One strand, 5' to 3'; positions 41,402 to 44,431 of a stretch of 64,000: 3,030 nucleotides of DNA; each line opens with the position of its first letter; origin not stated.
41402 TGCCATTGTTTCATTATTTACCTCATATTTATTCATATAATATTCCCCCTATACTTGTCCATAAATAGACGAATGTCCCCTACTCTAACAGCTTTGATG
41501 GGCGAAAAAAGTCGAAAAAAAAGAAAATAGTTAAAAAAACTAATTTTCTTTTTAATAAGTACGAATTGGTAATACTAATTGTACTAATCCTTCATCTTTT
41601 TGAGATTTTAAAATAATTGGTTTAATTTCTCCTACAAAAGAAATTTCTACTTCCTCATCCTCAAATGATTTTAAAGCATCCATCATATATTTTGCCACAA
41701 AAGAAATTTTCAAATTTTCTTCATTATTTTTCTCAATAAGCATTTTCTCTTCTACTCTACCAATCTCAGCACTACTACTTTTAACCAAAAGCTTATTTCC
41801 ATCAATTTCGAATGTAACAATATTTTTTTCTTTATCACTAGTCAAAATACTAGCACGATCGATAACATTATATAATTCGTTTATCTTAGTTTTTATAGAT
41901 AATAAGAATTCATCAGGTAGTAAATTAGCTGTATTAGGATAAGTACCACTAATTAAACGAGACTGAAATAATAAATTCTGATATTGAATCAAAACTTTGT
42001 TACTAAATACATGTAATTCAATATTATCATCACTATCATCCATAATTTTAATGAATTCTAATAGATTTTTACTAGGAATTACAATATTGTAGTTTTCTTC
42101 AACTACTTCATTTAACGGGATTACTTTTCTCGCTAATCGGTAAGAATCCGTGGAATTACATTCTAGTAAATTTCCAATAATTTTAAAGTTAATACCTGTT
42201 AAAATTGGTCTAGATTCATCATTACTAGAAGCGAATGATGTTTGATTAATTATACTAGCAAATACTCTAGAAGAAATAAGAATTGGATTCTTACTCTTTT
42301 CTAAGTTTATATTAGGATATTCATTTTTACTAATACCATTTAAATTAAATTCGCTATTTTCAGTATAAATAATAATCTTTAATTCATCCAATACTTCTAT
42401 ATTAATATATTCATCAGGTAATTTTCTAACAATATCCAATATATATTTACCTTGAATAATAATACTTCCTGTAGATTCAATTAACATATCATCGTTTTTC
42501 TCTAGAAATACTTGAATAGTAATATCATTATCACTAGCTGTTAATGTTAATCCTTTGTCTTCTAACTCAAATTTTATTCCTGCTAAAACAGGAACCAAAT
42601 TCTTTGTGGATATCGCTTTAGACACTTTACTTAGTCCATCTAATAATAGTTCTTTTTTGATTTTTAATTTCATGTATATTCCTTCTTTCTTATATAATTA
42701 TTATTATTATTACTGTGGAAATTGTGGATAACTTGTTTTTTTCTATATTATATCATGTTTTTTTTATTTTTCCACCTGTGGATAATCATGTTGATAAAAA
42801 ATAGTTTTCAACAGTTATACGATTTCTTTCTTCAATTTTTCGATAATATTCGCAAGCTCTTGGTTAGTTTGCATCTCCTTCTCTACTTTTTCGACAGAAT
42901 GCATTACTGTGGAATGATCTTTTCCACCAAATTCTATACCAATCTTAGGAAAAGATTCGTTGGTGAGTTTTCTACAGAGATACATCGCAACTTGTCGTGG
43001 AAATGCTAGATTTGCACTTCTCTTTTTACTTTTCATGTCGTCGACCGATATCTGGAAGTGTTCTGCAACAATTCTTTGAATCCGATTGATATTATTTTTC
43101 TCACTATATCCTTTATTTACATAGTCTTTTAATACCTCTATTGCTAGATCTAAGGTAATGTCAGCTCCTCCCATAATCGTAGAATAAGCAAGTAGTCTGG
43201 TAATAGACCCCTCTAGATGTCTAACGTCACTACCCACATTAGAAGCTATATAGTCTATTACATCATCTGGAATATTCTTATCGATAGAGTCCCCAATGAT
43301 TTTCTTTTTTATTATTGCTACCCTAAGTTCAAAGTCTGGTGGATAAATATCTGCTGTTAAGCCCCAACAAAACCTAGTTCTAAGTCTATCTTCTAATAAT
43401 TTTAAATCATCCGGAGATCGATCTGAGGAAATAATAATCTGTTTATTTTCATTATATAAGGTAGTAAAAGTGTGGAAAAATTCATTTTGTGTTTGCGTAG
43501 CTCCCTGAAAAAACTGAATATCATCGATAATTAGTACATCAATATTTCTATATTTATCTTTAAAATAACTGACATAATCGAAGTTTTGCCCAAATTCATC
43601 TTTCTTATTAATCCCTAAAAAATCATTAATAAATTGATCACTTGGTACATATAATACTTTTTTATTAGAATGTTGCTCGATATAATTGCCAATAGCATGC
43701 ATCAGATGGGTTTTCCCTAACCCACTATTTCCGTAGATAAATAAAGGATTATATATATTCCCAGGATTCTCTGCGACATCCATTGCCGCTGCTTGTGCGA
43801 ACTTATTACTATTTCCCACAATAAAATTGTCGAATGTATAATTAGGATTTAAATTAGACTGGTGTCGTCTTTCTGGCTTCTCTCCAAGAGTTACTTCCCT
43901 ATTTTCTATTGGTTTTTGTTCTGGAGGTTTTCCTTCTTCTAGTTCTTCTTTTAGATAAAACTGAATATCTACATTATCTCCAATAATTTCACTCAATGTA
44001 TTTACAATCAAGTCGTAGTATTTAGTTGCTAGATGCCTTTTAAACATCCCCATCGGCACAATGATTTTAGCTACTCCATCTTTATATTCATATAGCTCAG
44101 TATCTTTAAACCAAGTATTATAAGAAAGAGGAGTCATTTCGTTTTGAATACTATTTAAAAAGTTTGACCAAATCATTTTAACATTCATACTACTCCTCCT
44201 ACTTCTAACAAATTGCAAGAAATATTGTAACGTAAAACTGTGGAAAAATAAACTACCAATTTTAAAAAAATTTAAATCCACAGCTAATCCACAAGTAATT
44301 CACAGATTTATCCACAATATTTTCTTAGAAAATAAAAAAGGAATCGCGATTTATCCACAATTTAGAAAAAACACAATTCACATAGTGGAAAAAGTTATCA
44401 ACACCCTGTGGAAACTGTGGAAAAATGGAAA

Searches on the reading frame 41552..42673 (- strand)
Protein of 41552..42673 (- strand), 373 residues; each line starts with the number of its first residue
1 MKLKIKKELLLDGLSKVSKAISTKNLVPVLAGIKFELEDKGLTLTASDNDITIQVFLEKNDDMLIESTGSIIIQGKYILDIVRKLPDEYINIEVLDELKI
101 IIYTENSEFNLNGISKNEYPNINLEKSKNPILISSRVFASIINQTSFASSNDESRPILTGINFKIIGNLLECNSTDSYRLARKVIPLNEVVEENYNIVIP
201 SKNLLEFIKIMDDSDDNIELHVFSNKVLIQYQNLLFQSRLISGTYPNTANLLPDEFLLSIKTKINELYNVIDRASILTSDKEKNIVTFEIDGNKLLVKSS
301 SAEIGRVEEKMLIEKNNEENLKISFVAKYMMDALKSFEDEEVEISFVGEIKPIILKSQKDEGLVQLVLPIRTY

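Call 54: search_protein_families(library=ncbifam, proteins=[window:41552-42673:-], max_evalue=1e-20)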
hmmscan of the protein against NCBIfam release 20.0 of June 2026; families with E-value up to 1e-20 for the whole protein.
window:41552-42673:- (373 aa): 3 families
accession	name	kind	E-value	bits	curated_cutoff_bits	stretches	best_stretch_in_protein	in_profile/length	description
TIGR00663.1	dnan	equivalog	4.4e-92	308.9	137.65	1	1-372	1-367/367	DNA polymerase III subunit beta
NF004184.0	PRK05643.3-2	equivalog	1.1e-71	241.8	443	1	1-371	1-374/375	DNA polymerase III subunit beta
NF011508.0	PRK14946.1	equivalog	1.2e-45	156.3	513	1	1-367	1-361/366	DNA polymerase III subunit beta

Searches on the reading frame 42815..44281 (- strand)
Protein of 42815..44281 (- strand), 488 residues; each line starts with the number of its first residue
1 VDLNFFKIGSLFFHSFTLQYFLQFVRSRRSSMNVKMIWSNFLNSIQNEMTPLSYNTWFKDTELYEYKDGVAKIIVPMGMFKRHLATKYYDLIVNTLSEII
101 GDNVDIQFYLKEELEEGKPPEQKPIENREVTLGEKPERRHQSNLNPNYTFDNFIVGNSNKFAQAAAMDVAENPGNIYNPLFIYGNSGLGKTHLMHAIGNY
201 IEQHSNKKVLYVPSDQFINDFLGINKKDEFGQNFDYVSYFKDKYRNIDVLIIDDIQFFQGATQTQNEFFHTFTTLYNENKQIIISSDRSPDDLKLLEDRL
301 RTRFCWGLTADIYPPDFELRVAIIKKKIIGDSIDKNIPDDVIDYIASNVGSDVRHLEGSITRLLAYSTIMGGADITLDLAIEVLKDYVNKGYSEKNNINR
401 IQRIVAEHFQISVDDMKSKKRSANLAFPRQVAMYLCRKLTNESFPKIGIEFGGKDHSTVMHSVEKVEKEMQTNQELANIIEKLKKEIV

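Call 54: search_protein_families(library=ncbifam, proteins=[window:42815-44281:-], max_evalue=1e-20)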
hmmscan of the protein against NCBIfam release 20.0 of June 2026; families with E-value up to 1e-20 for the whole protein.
window:42815-44281:- (488 aa): 4 families
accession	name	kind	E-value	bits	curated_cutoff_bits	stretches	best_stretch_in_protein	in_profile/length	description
TIGR00362.1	DnaA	equivalog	4.7e-159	530.1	343.9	1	38-487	1-437/437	chromosomal replication initiator protein DnaA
NF001154.0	PRK00149.3-3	equivalog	1.7e-101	340.5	410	1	33-487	6-458/462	chromosomal replication initiator protein DnaA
NF009087.0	PRK12422.1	equivalog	1e-68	232.6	657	1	141-486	101-442/455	chromosomal replication initiator protein DnaA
TIGR03420.1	DnaA_homol_Hda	equivalog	2.9e-26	92.4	194.8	1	144-382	8-223/226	DnaA regulatory inactivator Hda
